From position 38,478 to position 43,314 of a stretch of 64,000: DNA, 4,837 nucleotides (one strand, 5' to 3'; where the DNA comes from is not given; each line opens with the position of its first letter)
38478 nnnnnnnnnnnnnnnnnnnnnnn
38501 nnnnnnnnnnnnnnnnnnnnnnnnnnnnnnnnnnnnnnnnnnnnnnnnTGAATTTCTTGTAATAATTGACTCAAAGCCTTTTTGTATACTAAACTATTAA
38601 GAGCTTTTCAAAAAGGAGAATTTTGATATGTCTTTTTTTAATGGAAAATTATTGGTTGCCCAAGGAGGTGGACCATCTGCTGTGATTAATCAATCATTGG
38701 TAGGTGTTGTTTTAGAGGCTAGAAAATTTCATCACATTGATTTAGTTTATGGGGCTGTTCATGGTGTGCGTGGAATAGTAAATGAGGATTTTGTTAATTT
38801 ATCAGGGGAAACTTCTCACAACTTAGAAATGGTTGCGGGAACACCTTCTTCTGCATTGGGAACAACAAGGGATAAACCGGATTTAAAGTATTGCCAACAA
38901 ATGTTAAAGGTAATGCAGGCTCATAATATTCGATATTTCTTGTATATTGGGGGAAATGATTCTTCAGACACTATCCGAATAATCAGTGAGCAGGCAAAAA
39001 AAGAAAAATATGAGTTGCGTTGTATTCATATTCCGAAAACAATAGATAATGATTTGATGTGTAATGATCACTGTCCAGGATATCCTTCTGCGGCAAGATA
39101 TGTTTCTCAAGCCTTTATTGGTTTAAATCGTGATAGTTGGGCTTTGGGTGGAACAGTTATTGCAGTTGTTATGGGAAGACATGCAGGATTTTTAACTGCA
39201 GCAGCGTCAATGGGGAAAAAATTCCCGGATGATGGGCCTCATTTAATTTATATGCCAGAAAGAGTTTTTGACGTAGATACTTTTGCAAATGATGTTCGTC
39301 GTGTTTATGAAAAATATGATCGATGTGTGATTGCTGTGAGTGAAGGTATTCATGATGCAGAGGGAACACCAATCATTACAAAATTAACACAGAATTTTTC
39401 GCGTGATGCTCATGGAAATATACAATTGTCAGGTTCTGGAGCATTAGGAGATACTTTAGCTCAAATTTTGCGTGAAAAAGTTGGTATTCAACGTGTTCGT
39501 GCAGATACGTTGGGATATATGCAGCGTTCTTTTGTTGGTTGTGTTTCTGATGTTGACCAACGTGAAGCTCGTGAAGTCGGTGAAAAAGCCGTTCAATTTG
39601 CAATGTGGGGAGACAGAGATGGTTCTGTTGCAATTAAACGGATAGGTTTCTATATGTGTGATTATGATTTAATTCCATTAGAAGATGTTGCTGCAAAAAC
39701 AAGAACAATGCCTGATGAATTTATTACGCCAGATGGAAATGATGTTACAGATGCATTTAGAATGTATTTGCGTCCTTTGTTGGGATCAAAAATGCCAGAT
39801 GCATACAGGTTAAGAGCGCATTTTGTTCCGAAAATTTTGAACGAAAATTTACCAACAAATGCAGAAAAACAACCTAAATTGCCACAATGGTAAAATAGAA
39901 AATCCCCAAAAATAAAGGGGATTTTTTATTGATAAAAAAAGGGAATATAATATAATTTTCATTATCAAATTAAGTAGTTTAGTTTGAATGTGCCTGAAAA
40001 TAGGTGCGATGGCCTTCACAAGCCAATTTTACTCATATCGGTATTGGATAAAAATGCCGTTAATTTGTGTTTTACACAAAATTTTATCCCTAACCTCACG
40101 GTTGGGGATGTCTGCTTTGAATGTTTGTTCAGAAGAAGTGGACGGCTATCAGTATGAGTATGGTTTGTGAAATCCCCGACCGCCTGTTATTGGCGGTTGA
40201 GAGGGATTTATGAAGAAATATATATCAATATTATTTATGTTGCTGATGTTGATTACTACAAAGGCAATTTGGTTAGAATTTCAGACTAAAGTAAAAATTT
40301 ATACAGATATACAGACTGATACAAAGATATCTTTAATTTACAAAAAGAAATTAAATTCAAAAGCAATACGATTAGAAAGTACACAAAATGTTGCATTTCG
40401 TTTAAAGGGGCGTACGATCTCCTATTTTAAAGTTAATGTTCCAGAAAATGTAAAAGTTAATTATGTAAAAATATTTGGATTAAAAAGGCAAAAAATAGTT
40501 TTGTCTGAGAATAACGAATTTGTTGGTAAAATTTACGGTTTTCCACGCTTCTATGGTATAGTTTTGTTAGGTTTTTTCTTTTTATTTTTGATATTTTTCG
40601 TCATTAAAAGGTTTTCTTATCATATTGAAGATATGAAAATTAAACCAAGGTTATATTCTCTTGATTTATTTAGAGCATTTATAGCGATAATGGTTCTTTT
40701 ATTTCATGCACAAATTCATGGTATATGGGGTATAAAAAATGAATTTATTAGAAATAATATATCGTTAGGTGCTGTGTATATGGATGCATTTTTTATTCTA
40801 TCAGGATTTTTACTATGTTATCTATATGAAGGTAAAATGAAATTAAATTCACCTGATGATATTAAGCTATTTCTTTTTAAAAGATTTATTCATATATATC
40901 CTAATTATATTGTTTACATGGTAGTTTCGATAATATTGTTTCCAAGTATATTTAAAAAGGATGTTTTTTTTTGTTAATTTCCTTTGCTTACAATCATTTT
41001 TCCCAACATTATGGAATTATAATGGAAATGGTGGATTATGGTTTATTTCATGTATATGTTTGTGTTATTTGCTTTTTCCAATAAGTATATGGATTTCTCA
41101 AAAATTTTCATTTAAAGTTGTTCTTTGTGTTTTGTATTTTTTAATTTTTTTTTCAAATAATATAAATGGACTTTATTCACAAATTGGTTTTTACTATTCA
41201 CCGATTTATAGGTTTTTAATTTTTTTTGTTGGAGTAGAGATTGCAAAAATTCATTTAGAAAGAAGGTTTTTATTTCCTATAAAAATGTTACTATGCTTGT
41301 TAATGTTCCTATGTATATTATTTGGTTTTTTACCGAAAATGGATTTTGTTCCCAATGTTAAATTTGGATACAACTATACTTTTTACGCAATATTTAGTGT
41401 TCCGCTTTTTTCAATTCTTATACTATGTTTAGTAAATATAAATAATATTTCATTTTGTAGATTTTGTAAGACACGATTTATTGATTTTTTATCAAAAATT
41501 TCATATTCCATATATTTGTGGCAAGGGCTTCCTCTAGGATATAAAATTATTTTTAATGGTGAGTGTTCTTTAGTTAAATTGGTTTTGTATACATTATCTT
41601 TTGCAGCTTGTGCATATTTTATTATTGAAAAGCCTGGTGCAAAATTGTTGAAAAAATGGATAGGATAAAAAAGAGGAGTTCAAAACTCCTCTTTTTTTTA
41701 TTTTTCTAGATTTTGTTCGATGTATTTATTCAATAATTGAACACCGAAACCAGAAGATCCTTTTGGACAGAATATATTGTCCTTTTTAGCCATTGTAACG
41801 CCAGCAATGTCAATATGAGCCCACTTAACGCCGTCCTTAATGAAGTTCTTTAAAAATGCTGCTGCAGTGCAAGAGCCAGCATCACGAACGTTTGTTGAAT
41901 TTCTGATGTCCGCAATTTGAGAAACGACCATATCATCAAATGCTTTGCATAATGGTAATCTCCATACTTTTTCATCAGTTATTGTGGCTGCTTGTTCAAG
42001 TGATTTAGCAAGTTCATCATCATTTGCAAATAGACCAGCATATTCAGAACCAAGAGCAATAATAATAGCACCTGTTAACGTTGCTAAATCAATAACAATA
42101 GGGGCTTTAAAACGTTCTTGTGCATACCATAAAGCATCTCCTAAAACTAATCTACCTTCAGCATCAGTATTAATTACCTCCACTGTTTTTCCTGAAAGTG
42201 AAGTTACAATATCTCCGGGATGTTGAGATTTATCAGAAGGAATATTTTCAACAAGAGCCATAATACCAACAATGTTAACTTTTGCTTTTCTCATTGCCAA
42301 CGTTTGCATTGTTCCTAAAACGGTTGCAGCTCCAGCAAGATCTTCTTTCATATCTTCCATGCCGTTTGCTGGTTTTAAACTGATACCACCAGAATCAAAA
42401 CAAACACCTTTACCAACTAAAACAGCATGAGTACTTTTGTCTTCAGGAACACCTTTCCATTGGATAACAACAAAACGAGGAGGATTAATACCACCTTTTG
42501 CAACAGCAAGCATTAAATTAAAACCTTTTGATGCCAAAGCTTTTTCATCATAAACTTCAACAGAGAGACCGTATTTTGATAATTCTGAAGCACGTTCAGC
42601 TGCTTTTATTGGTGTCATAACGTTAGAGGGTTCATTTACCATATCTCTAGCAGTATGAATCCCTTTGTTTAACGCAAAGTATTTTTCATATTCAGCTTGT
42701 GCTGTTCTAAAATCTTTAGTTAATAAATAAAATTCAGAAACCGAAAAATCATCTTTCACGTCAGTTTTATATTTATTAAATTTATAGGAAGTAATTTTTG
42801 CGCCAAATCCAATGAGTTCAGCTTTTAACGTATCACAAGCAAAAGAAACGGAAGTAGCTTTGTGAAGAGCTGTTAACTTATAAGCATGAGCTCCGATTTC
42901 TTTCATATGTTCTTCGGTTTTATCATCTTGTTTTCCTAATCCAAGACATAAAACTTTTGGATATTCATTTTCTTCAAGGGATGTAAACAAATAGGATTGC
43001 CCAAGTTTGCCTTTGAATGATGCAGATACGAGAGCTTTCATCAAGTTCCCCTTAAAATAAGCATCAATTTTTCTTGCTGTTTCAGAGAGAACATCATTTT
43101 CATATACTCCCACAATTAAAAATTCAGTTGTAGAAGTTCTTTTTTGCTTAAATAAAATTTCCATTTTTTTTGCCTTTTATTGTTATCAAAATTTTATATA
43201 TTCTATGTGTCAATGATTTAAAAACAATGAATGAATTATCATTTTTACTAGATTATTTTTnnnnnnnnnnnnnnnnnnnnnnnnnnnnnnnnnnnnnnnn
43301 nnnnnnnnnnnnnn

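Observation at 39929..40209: Promoter-driven, highly structured ~245-nt RNA in the largest intergenic gap, with a possible SD-sequestering switch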

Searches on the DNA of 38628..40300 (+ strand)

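Call 4: search_rna_families(source=window, start=39850, end=40300, threshold=evalue, max_evalue=10, show_alignments=3)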
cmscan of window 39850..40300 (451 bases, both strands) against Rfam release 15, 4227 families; matches with E-value up to 10: 10.
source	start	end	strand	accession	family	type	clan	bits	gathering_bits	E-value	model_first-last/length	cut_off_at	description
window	39896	40004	-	RF01820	RsaE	Gene; sRNA;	-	19.2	79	0.81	1-112/112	no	RNA Staph. aureus E (RoxS)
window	39892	39930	+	RF00125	IS128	Gene; sRNA;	-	18.5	80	0.17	162-198/209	no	IS128 RNA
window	39885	39962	-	RF02362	Yfr10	Gene; sRNA;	-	17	43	7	1-78/78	no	Cyanobacterial functional RNA 10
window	39863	39931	-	RF01770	rimP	Cis-reg; leader;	-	16.8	47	3.7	28-102/102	no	Gammaprotebacteria rimP leader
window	40028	40082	-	RF03056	RAGATH-35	Gene; sRNA;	-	15.8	38.9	3.2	1-87/87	no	RAGATH-35 RNA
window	40166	40210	-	RF02795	Pab91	Gene; snRNA; snoRNA; HACA-box;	-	15.1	71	5.2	1-57/57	no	Pab91 RNA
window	39895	39966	-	RF00125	IS128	Gene; sRNA;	-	12.7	80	4.4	126-198/209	no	IS128 RNA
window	39898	40035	+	RF02653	StyR-143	Gene; sRNA;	-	12.2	176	6.2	1-144/144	no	Salmonella enterica Typhi npcRNA 143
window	40163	40300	-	RF00125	IS128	Gene; sRNA;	-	11.5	80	8.8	47-209/209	5'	IS128 RNA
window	40128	40151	+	RF01768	flavi_FSE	Cis-reg; frameshift_element;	-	11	43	7.3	1-62/62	no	ribosomal frameshift site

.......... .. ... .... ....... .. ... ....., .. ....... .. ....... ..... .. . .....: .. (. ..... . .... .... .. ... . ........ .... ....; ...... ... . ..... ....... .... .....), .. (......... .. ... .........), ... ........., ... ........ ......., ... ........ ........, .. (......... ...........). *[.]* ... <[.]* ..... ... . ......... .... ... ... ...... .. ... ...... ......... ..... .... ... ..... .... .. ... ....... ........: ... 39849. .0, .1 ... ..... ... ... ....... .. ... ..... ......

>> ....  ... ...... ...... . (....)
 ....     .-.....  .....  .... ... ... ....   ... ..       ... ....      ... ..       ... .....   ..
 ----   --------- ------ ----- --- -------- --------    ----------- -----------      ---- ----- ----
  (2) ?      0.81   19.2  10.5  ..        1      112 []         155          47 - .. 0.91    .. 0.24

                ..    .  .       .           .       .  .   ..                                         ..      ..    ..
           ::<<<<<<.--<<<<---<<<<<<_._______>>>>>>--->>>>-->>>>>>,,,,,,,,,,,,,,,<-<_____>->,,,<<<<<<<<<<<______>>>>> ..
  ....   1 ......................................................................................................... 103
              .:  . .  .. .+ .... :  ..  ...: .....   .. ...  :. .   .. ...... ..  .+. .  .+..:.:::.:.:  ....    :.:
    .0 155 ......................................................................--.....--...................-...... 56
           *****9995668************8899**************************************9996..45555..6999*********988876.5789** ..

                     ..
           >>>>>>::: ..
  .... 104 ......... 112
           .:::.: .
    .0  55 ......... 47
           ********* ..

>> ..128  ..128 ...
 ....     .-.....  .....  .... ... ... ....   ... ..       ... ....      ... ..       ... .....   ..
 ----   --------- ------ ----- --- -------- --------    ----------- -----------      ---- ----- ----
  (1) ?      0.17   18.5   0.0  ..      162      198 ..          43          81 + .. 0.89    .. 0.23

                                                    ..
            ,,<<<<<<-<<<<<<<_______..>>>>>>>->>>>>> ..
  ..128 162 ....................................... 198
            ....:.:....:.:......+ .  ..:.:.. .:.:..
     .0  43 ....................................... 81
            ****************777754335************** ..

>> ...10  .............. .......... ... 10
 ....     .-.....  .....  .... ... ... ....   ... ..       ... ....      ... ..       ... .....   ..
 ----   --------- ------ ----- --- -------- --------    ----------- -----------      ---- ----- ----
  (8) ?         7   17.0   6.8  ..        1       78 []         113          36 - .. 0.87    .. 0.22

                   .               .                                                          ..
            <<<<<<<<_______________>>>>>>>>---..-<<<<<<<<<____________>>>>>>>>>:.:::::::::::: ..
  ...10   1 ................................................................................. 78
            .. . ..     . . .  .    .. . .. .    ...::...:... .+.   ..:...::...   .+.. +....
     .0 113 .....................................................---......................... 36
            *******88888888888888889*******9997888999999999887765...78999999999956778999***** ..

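Call 33: search_rna_families(sources=[L141, L196, L137, L155, L203, L195, L160, L057, L152, L197, L212, L161], threshold=gathering, show_alignments=2)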
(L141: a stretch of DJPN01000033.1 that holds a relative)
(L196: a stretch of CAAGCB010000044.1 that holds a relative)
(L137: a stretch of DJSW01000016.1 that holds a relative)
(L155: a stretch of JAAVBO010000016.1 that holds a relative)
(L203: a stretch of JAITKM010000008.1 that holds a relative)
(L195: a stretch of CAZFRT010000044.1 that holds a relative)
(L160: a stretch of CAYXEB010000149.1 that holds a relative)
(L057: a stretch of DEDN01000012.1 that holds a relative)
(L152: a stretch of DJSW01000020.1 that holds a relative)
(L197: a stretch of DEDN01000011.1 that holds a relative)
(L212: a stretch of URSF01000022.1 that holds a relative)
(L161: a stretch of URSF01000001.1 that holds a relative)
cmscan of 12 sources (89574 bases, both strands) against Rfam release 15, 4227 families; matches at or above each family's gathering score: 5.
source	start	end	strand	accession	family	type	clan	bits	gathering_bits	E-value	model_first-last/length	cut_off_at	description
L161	3533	3959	-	RF01849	alpha_tmRNA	Gene;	CL00001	245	50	8.7e-70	1-355/355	no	Alphaproteobacteria transfer-messenger RNA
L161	3618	3900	-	RF04321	tmRNA_permuted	Gene;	-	142.8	47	6.1e-28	1-213/213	no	permuted transfer-messenger RNA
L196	3204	3288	-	RF00005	tRNA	Gene; tRNA;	CL00001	65.5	29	7.5e-12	1-71/71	no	tRNA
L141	6305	6377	-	RF00005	tRNA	Gene; tRNA;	CL00001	64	29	2e-11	1-71/71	no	tRNA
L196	3805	3878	-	RF00005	tRNA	Gene; tRNA;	CL00001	62.9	29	3.9e-11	1-71/71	no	tRNA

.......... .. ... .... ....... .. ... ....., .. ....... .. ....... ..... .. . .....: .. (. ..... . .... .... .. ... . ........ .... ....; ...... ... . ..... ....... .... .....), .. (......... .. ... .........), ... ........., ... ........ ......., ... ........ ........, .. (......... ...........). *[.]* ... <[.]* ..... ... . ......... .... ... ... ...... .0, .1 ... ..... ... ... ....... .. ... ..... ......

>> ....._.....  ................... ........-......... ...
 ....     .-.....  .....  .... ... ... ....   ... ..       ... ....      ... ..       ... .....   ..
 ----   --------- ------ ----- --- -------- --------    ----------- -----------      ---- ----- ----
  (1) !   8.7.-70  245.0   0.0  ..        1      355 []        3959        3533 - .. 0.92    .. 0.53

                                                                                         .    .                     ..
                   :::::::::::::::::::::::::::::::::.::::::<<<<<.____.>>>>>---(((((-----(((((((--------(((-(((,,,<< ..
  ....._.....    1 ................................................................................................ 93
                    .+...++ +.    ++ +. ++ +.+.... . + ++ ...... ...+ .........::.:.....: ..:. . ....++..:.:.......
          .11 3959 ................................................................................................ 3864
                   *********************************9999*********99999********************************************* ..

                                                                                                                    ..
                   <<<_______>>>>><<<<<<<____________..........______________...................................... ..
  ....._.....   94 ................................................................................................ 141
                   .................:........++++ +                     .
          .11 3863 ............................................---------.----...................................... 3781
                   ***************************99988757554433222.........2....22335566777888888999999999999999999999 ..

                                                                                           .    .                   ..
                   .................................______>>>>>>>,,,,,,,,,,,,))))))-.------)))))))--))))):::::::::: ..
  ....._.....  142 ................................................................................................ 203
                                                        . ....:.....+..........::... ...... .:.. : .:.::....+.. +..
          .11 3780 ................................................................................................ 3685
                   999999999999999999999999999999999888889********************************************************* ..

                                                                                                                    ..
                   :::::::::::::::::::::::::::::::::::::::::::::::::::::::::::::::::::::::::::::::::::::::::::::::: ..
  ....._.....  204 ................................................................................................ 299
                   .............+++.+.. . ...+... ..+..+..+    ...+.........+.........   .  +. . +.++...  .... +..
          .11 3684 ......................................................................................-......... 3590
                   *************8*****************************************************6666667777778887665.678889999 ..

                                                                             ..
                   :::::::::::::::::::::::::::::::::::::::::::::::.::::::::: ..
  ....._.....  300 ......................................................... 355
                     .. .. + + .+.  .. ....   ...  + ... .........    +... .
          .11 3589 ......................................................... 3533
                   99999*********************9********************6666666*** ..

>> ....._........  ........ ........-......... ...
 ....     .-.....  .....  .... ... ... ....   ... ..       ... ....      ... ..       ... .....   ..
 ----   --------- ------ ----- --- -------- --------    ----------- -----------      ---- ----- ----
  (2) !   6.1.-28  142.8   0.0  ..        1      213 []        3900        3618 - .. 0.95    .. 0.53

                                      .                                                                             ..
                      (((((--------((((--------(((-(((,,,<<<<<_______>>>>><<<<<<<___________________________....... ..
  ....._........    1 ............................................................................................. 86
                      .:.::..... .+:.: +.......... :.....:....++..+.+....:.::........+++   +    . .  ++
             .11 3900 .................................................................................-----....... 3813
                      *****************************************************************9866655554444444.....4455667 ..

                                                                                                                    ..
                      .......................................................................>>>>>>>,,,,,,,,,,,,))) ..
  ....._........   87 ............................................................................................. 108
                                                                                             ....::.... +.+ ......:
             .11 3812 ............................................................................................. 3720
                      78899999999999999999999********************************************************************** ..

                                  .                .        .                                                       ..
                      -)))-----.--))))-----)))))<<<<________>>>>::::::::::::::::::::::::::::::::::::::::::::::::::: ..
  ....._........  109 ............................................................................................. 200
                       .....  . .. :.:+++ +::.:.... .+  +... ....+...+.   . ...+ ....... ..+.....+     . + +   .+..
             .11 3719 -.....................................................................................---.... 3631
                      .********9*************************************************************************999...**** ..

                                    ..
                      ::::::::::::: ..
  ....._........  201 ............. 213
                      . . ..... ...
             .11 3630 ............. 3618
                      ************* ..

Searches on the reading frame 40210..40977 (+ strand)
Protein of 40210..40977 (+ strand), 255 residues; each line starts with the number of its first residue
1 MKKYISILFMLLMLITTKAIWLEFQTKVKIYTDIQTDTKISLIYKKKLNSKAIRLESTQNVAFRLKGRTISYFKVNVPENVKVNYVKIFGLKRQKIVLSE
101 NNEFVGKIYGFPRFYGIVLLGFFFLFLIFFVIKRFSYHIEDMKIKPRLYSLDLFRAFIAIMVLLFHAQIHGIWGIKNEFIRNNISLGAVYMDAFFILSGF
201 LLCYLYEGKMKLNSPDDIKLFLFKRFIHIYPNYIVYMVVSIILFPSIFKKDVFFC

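Call 8: search_protein_families(library=pfam, proteins=[window:40210-40977:+])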
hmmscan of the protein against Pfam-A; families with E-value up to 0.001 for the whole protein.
window:40210-40977:+ (255 aa): 2 families
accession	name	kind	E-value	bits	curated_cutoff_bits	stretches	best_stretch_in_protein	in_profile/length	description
PF01757.29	Acyl_transf_3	-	7.6e-13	48.6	31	1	149-243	2-93/326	Acyltransferase domain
PF10129.15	OpgC_C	-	0.00031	20.2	21.4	1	147-244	1-93/358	OpgC protein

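Call 14: find_encoding_contigs(protein=window:40210-40977:+, flank=3000, max_places=10)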
Protein window:40210-40977:+ (255 aa): 1 contig read that carries it; 1 place shown.
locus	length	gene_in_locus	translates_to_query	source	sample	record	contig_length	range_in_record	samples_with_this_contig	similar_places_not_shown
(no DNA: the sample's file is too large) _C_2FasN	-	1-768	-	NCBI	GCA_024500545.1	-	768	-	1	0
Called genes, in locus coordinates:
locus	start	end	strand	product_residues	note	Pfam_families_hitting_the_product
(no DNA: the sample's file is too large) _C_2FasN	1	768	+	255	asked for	?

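Call 78: find_homologous_proteins(query=window:40210-40977:+, max_evalue=1e-20)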
Query window:40210-40977:+: 858 candidates shared short words with the query, none scored E <= 1e-20.

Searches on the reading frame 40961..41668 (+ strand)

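Call 8: search_protein_families(library=pfam, proteins=[window:40961-41668:+])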
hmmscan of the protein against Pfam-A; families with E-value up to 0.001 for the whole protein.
window:40961-41668:+ (235 aa): 1 family
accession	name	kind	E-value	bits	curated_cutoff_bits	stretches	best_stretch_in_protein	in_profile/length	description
PF01757.29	Acyl_transf_3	-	7.1e-14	52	31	1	12-194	105-292/326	Acyltransferase domain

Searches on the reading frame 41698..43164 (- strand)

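Call 8: search_protein_families(library=pfam, proteins=[window:41698-43164:-])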
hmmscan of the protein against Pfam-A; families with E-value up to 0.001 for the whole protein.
window:41698-43164:- (488 aa): 2 families
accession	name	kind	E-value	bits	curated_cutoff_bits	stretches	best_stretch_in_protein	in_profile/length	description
PF00883.26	Peptidase_M17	-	6.4e-119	397.3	25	1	171-478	2-309/310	Cytosol aminopeptidase family, catalytic domain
PF02789.23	Peptidase_M17_N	-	4.9e-21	75.4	23.4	1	17-135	1-128/129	Cytosol aminopeptidase family, N-terminal domain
